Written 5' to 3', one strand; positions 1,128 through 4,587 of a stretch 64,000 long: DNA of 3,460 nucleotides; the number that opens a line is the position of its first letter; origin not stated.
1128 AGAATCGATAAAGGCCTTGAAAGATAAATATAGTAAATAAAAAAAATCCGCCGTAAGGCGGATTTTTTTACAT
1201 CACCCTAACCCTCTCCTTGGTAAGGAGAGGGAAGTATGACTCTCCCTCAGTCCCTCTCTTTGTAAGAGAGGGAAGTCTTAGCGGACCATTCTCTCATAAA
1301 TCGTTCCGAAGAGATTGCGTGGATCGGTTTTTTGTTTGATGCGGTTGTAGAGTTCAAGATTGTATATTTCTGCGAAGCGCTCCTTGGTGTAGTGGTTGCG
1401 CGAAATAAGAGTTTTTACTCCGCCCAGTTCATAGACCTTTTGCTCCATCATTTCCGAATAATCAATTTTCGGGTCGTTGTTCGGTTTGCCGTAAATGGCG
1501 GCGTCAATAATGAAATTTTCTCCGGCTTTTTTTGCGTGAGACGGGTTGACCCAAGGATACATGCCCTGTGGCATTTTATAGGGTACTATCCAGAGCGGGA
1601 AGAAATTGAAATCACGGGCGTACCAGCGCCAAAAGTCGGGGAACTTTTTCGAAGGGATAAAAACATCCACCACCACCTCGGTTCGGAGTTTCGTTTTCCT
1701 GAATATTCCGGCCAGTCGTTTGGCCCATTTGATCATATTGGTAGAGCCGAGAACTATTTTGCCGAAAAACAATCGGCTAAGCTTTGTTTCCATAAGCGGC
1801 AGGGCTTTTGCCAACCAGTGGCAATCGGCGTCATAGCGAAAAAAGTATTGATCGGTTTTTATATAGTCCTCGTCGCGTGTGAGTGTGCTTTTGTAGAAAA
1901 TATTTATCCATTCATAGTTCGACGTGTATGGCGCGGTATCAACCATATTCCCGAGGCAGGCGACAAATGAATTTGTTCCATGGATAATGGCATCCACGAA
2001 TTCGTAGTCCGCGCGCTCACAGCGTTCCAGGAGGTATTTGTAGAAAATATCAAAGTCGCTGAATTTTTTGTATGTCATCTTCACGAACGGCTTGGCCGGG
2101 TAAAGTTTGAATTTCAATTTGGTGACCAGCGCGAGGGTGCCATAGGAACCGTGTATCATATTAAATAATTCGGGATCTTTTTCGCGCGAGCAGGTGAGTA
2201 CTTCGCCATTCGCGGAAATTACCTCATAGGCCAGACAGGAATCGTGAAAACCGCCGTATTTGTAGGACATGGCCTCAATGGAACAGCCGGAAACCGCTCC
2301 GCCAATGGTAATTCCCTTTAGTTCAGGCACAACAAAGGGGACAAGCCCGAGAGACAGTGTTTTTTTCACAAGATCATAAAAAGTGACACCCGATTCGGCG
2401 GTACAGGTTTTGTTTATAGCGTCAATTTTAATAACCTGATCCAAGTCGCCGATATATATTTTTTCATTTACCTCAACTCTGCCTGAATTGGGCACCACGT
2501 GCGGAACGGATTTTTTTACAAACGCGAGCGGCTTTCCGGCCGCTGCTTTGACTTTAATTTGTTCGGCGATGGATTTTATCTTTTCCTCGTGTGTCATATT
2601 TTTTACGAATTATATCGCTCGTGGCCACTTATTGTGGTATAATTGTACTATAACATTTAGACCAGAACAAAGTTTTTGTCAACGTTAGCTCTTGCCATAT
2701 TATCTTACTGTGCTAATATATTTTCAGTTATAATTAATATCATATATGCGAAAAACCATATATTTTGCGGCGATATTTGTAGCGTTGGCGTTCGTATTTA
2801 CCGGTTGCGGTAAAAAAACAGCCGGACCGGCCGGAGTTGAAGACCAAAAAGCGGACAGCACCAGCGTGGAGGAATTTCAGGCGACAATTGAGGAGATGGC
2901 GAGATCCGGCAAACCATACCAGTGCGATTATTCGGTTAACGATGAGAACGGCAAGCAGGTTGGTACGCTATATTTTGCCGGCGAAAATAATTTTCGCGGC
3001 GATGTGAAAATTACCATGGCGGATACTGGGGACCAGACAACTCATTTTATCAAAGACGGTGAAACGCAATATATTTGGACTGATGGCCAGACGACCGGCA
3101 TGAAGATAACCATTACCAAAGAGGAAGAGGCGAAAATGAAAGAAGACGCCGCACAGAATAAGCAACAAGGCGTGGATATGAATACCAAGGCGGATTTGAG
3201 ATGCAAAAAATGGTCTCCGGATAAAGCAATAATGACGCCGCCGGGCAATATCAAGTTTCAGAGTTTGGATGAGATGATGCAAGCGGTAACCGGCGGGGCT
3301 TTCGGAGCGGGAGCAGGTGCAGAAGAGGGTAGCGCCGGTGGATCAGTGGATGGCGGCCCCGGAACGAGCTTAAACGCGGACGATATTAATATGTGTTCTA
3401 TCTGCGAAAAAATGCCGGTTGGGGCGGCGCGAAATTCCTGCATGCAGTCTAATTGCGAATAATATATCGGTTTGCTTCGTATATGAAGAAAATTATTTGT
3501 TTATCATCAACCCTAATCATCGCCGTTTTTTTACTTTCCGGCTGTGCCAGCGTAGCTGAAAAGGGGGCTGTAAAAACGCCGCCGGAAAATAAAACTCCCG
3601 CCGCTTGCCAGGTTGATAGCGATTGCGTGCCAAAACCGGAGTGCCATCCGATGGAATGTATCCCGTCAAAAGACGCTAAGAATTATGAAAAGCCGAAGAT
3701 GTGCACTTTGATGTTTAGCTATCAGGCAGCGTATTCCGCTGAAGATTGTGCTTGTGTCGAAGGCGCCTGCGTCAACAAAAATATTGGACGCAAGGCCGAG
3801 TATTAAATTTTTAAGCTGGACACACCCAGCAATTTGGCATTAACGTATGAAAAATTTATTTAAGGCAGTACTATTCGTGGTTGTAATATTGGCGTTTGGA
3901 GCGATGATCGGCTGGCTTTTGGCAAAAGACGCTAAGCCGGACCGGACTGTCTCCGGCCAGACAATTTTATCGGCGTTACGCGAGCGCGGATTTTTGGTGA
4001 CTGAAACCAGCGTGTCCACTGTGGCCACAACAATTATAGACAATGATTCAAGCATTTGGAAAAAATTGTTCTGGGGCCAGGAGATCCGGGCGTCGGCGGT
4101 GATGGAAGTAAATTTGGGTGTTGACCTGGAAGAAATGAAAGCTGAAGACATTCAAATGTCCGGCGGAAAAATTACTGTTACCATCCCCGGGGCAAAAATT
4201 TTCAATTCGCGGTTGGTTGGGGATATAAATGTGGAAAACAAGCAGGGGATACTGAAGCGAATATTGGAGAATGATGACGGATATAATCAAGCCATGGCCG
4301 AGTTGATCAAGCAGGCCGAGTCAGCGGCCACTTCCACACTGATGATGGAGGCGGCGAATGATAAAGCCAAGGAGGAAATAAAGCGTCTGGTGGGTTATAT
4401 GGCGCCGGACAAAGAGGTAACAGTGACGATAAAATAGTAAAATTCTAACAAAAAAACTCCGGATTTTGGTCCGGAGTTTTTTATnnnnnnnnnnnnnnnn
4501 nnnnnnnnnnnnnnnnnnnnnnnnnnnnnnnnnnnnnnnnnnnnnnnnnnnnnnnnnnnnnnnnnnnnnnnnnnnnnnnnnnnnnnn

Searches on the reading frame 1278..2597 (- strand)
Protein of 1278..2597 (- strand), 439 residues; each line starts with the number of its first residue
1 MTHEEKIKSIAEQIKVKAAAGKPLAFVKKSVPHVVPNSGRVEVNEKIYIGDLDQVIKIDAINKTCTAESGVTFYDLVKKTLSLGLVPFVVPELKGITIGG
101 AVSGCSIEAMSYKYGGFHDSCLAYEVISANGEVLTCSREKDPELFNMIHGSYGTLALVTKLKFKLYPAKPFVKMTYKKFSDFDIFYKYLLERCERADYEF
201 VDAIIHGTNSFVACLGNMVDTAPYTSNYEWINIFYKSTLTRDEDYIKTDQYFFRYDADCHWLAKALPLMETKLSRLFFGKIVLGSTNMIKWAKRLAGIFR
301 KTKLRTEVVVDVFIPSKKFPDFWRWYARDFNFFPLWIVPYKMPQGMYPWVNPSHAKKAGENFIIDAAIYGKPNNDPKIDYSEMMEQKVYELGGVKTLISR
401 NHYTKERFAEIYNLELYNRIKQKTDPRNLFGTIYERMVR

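Call 8: search_protein_families(library=pfam, proteins=[window:1278-2597:-], max_evalue=0.00001)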
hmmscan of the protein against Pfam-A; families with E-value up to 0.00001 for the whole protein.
window:1278-2597:- (439 aa): 1 family
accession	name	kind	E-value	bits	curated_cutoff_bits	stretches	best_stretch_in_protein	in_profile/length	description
PF01565.28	FAD_binding_4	-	4.3e-15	56.1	26.4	1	50-137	51-139/139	FAD binding domain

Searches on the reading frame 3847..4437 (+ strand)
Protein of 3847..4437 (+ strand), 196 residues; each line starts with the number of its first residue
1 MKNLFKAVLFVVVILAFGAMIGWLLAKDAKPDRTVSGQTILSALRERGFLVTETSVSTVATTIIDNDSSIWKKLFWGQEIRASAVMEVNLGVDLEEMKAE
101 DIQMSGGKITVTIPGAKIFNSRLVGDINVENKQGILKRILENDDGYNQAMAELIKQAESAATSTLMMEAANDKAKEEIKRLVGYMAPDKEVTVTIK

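Call 35: search_protein_families(library=pfam, proteins=[window:3847-4437:+], max_evalue=0.0001)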
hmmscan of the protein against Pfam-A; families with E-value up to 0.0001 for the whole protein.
window:3847-4437:+ (196 aa): 1 family
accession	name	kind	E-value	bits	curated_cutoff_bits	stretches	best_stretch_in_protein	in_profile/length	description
PF14014.11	DUF4230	-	2.7e-15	57.2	27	1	54-191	14-146/148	Protein of unknown function (DUF4230)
